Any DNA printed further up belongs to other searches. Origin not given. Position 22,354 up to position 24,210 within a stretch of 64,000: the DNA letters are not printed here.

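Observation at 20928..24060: Tandem pair of very divergent RelA/SpoT-homologue-like genes in an archaeon (degenerate HD + synthetase-like domain, no regulatory C-terminus)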

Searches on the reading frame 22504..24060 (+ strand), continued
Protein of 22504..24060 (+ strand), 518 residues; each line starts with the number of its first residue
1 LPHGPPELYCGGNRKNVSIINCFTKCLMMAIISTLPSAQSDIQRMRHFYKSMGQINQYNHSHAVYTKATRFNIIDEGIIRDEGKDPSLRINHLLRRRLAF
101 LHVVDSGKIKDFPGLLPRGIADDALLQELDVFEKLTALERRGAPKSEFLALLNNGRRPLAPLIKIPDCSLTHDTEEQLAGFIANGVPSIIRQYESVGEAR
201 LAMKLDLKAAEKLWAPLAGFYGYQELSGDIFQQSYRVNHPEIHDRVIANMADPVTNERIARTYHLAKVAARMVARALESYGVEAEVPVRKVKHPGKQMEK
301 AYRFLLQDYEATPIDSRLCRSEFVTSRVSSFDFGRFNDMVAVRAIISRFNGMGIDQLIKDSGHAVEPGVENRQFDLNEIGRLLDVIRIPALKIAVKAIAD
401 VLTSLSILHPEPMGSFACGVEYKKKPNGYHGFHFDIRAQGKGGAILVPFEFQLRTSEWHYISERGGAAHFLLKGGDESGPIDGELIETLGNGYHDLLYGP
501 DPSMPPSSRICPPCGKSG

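Call 77: find_encoding_contigs(protein=P0041, flank=7000, max_places=1)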
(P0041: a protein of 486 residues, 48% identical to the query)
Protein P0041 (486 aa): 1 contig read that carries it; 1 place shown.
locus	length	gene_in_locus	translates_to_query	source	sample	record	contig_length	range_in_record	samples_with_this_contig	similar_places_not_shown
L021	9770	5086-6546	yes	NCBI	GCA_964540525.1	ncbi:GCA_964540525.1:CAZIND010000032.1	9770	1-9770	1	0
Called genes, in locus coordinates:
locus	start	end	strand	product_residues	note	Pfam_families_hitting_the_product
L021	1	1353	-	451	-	?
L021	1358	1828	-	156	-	PF03946:Ribosomal_L11_N, PF00298:Ribosomal_L11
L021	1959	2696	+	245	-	-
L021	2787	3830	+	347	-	PF00514:Arm (faint), PF03130:HEAT_PBS (faint), PF02985:HEAT (faint), PF13513:HEAT_EZ (faint), PF13646:HEAT_2, PF12717:Cnd1 (faint), PF13646:HEAT_2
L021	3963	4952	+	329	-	PF01645:Glu_synthase (faint), PF01070:FMN_dh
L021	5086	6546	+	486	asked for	PF04607:RelA_SpoT (faint)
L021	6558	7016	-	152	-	PF18024:HTH_50 (weak), PF13404:HTH_AsnC-type, PF13412:HTH_24, PF01037:AsnC_trans_reg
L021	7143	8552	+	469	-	PF03951:Gln-synt_N, PF00120:Gln-synt_C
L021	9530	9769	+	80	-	?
